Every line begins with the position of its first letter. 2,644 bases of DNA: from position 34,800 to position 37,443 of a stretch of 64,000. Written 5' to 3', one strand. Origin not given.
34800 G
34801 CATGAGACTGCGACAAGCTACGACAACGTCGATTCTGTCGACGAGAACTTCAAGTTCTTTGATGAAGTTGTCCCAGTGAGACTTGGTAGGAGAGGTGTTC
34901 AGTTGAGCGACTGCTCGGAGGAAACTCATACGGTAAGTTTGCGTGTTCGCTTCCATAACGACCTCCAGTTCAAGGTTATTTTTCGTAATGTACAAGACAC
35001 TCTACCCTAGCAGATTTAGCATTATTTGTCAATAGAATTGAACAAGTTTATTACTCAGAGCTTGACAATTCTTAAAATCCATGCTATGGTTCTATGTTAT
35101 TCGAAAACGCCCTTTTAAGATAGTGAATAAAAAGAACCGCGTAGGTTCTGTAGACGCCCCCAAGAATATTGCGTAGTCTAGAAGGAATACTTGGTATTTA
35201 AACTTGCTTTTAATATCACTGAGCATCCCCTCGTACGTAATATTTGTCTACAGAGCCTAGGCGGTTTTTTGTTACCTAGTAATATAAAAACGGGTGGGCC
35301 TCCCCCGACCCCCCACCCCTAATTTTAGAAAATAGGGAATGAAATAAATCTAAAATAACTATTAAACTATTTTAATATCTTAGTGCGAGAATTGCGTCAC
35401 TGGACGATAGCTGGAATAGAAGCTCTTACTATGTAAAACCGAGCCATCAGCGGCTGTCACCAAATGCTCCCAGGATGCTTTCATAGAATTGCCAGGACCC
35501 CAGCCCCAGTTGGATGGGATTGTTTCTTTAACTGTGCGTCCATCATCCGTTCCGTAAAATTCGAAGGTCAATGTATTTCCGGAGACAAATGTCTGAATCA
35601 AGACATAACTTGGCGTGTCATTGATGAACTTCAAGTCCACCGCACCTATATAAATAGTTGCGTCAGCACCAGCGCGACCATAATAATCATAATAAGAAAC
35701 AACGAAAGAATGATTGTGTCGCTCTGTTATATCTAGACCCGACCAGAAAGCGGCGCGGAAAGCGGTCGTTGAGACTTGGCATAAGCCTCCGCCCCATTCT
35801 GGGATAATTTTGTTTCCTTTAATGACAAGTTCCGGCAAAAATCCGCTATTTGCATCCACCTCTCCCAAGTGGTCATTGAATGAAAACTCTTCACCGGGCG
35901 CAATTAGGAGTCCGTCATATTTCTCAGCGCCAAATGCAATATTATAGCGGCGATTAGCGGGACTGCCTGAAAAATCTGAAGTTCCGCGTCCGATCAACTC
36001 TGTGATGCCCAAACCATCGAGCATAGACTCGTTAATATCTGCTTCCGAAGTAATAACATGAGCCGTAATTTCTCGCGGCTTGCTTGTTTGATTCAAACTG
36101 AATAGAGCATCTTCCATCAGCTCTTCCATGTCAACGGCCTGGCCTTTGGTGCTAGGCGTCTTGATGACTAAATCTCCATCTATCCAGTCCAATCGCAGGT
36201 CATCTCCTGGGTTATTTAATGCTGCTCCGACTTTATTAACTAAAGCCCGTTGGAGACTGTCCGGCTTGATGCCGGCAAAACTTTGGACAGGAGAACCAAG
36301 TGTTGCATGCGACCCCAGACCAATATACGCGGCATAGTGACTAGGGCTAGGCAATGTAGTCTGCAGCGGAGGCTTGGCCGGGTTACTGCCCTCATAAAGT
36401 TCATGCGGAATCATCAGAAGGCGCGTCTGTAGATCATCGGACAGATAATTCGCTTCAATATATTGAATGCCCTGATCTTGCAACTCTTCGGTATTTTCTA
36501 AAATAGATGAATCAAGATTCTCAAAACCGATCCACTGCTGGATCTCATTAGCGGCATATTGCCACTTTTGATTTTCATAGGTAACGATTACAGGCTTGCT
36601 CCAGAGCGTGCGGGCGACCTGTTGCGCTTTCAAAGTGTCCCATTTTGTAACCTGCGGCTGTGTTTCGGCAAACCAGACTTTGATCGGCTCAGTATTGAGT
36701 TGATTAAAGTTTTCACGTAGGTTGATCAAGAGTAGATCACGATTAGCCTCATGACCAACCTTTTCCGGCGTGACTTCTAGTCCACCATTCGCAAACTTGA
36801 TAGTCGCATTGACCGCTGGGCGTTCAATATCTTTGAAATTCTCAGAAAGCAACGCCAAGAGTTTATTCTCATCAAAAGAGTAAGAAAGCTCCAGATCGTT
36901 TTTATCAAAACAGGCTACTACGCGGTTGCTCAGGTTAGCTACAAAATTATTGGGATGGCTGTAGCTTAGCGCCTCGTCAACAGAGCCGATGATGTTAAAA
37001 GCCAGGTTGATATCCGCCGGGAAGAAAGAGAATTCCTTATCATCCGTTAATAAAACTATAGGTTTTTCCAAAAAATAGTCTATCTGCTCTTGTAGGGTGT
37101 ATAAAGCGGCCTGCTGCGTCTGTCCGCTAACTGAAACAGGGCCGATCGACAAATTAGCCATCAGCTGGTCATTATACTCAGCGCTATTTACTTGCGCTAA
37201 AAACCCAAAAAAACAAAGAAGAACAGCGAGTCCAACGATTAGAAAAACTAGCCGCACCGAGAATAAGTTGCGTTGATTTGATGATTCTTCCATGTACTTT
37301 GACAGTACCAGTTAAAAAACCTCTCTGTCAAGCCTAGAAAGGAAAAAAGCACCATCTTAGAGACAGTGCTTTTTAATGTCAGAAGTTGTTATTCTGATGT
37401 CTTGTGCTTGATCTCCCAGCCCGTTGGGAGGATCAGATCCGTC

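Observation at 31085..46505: Conspicuous GC-rich element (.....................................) present in 2-3 intergenic copies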

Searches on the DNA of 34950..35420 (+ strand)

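Call 16: search_rna_families(source=window, start=34950, end=35420, threshold=evalue, max_evalue=10)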
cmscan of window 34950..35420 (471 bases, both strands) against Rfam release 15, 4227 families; matches with E-value up to 10: 2.
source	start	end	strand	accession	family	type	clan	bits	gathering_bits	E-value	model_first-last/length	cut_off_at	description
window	35284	35381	-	RF02274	AniS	Gene;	-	17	50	2.5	1-106/106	no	AniS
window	35250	35345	-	RF01761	wcaG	Cis-reg;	-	13.8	42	5.5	1-98/98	no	wcaG RNA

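Call 59: search_dna_similar(query=window:35280-35380:+, collection=phages, mode=distant, max_evalue=1, max_rows=10)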
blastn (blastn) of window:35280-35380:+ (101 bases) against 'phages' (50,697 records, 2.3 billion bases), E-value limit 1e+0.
Records with a match: 5; places in all: 5; records where one place covers at least 80% of the query: 0.
Best place of each record, by identity: 90-95% 3; 80-90% 2.
By first word of the organism name: Clostridium 2; Clostridioides 1; Pseudoalteromonas 1; crAssphage 1.
By host as written in the record: Clostridioides difficile HGP05 1; Pseudoalteromonas sp. BH357 1; - 1; Clostridium perfringens DB-ZI-15 1; Clostridium perfringens 1.
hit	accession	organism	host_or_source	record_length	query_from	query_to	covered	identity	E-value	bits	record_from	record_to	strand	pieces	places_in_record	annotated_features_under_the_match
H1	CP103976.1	Clostridioides phage HGP05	Clostridioides difficile HGP05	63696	48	91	44%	80.0%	9e-1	38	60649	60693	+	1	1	record has no annotation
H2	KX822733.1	Pseudoalteromonas phage PH357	Pseudoalteromonas sp. BH357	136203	66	96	31%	90.3%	3e-1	40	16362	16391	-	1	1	none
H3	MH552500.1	crAssphage sp. isolate ctcc615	mouse tissue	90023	63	92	30%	86.7%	9e-1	37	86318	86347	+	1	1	putative RNAP associated protein fused to zincin protease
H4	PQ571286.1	Clostridium phage CP1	Clostridium perfringens DB-ZI-15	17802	60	85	26%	92.6%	9e-1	37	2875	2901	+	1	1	major head protein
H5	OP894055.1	Clostridium phage vB_CP_qdyz_P5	Clostridium perfringens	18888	60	85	26%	92.6%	9e-1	37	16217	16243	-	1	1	hypothetical protein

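Call 60: search_dna_similar(query=window:35280-35380:+, collection=plasmids, mode=distant, max_evalue=1, max_rows=10)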
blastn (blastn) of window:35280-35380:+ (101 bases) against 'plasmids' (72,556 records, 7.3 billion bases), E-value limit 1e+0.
Records with a match: 23; places in all: 24; records where one place covers at least 80% of the query: 0.
Best place of each record, by identity: >=99% 1; 90-95% 2; 80-90% 19; 60-80% 1.
By first word of the organism name: Bacillus 18; Monoglobus 1; Mycoplasmopsis 1; Clostridium 1; Spiroplasma 1; Enterococcus 1.
By predicted mobility (MOB-suite, as given by PLSDB): non-mobilizable 21; mobilizable 1; conjugative 1.
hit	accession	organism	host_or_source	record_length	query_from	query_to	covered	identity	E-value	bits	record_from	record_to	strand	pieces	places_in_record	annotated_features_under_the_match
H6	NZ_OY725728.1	Monoglobus pectinilyticus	-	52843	42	99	57%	79.7%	2e-1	41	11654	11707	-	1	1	none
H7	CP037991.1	Bacillus mycoides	soil core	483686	64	99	36%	86.1%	8e-1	40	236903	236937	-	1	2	none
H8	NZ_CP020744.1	Bacillus mycoides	whole organism,soil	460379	64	99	36%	86.1%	8e-1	40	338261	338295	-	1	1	none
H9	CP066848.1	Bacillus mycoides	single cell,soil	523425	64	99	36%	86.1%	8e-1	40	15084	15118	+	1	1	none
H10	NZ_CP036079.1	Bacillus mycoides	cell culture,soil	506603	64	99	36%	86.1%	8e-1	40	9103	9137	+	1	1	none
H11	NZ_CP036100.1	Bacillus mycoides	cell culture,soil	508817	64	99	36%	86.1%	8e-1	40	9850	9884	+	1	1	none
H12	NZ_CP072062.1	Bacillus mycoides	cell culture,soil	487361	64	99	36%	86.1%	8e-1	40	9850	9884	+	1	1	none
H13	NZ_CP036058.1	Bacillus mycoides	cell culture,soil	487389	64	99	36%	86.1%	8e-1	40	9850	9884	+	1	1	none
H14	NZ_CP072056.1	Bacillus mycoides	cell culture,soil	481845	64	99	36%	86.1%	8e-1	40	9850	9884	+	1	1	none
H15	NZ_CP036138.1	Bacillus mycoides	cell culture,soil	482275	64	99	36%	86.1%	8e-1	40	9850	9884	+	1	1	none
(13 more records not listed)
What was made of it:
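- Tried and rejected: Blastn against phages and plasmids found nothing on the core (calls 59, 60).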

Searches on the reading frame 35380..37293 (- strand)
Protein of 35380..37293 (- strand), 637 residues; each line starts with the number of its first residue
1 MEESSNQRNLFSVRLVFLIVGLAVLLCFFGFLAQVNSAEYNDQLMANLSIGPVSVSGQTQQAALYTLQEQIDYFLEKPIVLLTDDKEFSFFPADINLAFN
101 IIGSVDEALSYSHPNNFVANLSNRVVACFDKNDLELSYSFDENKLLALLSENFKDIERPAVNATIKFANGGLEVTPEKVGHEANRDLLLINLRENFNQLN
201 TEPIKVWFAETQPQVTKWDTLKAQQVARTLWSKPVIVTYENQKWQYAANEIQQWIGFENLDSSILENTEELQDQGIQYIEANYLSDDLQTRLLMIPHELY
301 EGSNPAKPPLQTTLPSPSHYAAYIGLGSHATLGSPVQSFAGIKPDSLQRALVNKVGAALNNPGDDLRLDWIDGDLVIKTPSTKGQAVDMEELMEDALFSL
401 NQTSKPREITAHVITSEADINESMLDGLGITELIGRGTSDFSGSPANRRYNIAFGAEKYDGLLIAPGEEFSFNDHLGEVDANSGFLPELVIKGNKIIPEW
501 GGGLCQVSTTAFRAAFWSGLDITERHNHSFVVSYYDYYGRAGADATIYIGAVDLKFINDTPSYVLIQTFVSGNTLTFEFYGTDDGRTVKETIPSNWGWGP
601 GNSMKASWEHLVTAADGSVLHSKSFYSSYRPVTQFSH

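Call 37: find_homologous_proteins(query=window:35380-37293:-, max_evalue=1e-40)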
Query window:35380-37293:- (637 aa): 763 proteins with E <= 1e-40 among 8000 candidates; the best 120 are listed.
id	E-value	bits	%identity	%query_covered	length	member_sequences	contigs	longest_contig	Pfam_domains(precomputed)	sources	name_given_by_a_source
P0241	0.0e+0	1455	100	100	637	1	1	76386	PF04294.19,PF12229.14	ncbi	ncbi:VanW family protein [Patescibacteria group bacterium]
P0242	1.9e-93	332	33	98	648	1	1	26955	PF04294.19,PF12229.14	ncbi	-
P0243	7.7e-89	317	32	99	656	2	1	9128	PF04294.19,PF12229.14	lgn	-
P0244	3.9e-82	295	33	97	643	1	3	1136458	PF04294.19,PF12229.14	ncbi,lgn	-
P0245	5.7e-82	294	52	37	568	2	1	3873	PF04294.19,PF12229.14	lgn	-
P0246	6.5e-82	294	43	48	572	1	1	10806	PF04294.19,PF12229.14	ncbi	-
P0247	4.3e-80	288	31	97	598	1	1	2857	PF04294.19,PF12229.14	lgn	-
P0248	8.9e-80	287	44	46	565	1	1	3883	PF04294.19,PF12229.14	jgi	-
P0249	3.7e-79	285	33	96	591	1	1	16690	PF04294.19,PF12229.14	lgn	-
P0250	1.2e-78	283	31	98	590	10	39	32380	PF04294.19,PF12229.14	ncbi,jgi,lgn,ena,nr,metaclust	ncbi:hypothetical protein COX95_02775 [bacterium CG_4_10_14_0_2_um_filter_33_32]|nr:MAG: hypothetica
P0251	1.7e-78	283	46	43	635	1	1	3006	PF04294.19,PF12229.14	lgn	-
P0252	1.2e-76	276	62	27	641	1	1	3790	PF04294.19,PF12229.14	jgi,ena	-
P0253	1.4e-76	276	43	43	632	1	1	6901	PF04294.19,PF12229.14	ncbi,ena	-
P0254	4.3e-76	275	49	32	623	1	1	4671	PF04294.19,PF12229.14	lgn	-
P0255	5.2e-76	274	33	89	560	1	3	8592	PF04294.19,PF12229.14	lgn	-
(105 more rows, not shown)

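Call 58: search_protein_families(library=pfam, proteins=[window:35380-37293:-], max_evalue=0.001)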
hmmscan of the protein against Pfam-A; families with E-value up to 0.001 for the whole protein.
window:35380-37293:- (637 aa): 2 families
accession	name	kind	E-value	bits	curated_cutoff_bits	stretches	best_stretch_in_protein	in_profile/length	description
PF04294.18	VanW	-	4.6e-42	143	27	1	447-580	1-130/130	VanW like protein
PF12229.13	PG_binding_4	-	3.8e-21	75.9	22.1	1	92-199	5-111/117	Putative peptidoglycan binding domain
